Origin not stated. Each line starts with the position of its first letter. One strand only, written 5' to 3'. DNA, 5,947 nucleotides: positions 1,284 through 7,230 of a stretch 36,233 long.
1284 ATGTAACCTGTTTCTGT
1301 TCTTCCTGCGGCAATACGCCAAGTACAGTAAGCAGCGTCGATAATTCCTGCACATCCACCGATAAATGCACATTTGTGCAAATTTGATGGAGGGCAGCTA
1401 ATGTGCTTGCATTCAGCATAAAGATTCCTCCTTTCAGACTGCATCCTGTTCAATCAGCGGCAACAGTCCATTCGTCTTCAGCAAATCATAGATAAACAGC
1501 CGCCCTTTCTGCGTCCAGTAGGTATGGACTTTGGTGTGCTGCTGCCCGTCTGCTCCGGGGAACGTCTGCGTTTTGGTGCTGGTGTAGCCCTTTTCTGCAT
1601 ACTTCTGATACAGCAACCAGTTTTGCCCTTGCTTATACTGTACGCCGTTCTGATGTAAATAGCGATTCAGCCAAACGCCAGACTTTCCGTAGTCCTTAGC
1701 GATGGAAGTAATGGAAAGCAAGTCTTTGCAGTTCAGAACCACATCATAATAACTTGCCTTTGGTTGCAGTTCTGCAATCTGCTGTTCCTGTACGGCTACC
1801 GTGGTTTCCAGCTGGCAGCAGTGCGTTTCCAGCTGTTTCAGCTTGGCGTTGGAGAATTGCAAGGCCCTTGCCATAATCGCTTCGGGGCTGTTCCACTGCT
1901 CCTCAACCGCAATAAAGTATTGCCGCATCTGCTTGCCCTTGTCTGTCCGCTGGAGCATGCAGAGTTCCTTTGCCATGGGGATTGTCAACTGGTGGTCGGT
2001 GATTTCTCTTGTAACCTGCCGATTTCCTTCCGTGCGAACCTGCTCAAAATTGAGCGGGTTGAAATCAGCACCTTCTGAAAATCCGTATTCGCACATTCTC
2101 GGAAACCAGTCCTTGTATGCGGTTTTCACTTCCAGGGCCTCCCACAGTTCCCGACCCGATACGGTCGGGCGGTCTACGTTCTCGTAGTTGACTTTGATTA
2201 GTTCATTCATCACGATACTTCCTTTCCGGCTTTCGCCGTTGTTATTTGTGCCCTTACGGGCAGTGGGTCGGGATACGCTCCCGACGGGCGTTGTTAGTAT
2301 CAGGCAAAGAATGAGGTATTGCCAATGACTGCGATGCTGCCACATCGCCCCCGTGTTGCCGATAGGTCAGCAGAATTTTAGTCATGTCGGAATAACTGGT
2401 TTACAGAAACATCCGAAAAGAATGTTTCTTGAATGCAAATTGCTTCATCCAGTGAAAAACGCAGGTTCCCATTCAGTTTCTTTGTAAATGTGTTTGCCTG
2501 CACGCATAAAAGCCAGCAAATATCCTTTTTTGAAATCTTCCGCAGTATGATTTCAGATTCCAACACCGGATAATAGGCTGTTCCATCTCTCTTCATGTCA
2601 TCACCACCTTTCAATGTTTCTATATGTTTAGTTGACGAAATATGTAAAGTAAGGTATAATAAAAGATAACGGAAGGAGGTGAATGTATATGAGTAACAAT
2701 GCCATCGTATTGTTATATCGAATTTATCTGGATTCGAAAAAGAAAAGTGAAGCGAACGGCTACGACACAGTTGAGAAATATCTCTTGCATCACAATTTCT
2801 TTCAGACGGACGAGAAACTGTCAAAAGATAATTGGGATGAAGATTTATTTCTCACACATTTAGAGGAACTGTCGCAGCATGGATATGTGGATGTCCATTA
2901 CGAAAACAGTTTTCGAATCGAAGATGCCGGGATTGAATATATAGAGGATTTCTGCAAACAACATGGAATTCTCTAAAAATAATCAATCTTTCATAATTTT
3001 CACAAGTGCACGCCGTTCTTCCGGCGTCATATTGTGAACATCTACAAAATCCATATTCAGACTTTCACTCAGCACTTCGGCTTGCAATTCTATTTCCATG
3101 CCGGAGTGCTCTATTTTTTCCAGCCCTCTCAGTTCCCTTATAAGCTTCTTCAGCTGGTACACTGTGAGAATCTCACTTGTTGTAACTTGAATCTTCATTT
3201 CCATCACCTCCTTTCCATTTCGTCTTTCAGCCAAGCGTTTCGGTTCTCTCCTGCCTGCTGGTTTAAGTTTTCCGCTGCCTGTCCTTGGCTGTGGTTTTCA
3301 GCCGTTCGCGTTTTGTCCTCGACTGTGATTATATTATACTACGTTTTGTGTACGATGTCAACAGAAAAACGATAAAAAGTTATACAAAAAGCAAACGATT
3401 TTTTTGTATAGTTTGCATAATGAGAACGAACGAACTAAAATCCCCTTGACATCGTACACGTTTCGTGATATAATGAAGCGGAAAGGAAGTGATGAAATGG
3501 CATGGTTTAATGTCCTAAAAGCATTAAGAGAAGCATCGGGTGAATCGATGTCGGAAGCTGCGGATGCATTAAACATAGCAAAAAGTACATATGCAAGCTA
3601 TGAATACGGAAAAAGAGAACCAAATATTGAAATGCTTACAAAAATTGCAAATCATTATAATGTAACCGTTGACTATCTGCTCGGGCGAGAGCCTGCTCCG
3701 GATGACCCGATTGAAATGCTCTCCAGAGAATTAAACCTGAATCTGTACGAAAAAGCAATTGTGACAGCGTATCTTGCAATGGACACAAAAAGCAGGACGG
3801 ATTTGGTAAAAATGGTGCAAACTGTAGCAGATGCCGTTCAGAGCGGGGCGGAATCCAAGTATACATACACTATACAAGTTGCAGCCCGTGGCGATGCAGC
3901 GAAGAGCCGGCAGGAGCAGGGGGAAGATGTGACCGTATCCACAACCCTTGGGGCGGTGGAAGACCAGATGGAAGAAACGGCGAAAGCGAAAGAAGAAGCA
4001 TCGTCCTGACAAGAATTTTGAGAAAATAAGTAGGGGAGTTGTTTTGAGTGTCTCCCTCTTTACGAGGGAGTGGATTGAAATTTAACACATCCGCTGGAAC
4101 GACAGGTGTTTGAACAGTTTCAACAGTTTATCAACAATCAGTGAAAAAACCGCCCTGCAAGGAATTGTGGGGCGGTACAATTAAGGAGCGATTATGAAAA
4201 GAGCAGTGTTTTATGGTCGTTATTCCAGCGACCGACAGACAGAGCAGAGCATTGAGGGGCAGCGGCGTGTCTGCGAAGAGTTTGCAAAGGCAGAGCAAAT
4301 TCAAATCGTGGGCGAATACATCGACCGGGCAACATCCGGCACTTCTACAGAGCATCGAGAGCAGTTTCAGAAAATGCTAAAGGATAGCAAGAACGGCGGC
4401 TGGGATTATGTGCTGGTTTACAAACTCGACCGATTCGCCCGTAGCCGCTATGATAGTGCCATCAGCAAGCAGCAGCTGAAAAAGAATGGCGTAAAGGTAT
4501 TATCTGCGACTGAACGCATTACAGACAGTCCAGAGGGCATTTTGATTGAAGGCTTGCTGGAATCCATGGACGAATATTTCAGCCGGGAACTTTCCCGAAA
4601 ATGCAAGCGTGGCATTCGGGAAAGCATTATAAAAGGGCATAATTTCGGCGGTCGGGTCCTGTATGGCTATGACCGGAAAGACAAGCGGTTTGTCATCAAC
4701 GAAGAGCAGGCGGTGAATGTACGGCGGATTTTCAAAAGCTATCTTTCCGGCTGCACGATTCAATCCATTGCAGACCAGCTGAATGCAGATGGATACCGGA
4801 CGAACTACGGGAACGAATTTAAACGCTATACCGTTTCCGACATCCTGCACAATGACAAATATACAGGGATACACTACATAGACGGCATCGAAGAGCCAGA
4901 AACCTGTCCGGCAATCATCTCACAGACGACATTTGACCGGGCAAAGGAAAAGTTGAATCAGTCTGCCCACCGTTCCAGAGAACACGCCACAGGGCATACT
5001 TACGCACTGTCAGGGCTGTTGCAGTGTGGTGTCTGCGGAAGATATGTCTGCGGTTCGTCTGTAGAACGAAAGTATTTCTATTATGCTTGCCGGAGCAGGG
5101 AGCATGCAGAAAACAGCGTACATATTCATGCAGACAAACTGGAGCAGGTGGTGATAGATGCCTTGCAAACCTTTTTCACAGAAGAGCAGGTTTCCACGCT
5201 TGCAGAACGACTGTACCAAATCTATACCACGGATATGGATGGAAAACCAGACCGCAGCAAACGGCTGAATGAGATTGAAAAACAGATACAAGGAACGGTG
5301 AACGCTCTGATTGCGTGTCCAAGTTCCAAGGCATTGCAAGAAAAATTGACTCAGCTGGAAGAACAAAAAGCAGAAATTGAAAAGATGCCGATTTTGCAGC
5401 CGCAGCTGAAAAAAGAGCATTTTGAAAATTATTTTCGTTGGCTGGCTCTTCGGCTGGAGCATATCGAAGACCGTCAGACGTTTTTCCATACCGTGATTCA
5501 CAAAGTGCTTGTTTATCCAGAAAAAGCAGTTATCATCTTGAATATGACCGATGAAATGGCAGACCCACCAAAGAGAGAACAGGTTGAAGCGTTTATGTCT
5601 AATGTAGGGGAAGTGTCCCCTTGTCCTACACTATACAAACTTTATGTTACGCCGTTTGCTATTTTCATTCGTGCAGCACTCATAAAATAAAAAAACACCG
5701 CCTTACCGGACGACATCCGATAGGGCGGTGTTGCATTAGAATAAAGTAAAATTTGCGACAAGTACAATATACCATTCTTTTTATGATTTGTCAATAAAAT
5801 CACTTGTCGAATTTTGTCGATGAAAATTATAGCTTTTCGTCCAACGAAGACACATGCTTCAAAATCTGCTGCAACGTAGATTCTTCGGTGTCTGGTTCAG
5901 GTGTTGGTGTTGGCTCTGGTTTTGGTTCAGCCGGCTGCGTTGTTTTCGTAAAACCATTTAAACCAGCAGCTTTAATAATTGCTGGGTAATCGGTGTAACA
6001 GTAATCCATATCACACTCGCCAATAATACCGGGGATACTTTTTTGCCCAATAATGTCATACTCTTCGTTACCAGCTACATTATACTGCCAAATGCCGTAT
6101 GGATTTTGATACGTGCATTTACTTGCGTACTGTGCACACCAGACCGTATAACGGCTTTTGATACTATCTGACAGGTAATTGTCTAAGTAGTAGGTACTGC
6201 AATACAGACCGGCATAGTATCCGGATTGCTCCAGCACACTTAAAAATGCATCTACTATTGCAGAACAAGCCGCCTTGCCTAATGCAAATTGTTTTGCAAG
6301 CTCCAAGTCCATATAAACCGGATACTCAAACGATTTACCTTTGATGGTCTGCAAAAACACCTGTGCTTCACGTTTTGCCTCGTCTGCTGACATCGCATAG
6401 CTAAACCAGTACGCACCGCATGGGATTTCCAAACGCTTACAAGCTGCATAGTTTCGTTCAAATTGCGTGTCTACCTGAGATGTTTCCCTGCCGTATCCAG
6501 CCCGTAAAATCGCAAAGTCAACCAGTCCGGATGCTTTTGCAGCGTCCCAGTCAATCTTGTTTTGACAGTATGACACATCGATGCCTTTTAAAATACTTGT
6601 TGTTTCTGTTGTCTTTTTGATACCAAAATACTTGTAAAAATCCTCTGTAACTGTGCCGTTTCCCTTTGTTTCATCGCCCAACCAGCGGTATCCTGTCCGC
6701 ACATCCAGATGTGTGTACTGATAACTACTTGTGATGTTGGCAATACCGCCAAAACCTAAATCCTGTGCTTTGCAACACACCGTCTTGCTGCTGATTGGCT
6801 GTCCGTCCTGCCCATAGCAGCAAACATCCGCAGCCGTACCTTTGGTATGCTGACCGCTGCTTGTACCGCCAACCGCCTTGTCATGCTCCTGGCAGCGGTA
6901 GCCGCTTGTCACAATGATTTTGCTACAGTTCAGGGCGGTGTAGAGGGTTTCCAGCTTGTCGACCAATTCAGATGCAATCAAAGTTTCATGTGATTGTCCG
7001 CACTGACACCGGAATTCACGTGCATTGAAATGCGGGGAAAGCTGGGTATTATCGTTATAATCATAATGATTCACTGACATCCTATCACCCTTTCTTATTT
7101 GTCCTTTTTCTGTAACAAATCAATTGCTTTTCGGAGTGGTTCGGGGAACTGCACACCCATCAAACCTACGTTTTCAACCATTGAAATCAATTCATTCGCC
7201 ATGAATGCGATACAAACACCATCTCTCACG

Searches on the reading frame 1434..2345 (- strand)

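Call 73: search_protein_families(library=pfam, proteins=[window:1434-2345:-], max_evalue=0.001)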
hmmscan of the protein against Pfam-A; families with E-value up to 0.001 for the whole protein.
window:1434-2345:- (303 aa): 2 families
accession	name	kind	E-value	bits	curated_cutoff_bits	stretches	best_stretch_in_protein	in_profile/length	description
PF03374.19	ANT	-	1.2e-38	132.1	25.3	1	187-290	1-106/108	Phage antirepressor protein KilAC domain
PF08346.17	AntA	-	3.1e-23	82.6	27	1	62-134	1-68/68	AntA/AntB antirepressor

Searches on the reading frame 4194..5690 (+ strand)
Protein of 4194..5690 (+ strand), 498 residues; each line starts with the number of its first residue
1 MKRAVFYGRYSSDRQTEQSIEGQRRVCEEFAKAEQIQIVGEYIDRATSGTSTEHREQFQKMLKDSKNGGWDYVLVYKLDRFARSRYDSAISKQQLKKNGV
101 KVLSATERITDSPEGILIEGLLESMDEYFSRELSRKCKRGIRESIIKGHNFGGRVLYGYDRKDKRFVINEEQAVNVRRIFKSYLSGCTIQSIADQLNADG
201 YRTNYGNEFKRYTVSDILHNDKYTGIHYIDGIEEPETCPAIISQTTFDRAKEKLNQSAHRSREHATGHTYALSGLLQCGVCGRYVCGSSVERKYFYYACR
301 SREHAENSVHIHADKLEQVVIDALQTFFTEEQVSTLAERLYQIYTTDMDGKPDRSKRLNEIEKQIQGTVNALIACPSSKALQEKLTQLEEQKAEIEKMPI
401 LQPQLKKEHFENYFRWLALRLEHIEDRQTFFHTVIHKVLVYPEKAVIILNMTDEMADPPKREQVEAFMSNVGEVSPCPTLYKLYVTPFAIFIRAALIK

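Call 73: search_protein_families(library=pfam, proteins=[window:4194-5690:+], max_evalue=0.001)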
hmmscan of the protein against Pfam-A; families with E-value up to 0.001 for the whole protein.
window:4194-5690:+ (498 aa): 4 families
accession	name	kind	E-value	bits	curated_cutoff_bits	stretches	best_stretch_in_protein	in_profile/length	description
PF00239.26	Resolvase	-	4.3e-28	98.7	23.3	1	4-148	1-143/145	Resolvase, N terminal domain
PF07508.19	Recombinase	-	2.2e-17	63.6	21.1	1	170-255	1-100/102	Recombinase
PF13408.12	Zn_ribbon_recom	-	6.3e-10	39.7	25.3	1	272-325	2-58/58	Recombinase zinc beta ribbon domain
PF14445.12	Prok-RING_2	-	0.00031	21.3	22.4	1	270-301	17-46/56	Prokaryotic RING finger family 2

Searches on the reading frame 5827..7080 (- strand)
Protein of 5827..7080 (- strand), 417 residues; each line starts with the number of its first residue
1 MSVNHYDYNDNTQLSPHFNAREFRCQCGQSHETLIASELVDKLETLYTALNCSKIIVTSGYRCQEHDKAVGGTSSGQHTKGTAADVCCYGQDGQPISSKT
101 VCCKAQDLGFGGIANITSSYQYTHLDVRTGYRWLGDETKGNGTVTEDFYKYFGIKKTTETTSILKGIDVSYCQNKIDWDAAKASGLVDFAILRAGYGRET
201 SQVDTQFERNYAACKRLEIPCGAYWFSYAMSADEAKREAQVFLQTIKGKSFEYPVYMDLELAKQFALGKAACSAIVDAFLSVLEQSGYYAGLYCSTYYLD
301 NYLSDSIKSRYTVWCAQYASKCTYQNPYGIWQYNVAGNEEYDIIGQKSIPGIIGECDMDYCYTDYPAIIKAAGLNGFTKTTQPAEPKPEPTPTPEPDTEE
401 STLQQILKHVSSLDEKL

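Call 65: search_protein_families(library=pfam, proteins=[window:5827-7080:-], max_evalue=0.01)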
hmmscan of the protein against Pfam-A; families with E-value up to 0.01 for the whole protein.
window:5827-7080:- (417 aa): 2 families
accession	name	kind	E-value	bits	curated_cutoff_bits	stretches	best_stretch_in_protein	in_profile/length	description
PF01183.26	Glyco_hydro_25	-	5.9e-26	92.3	27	1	167-337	1-175/180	Glycosyl hydrolases family 25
PF08291.16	Peptidase_M15_3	-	5.7e-16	59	23.2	1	16-114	1-102/108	Peptidase M15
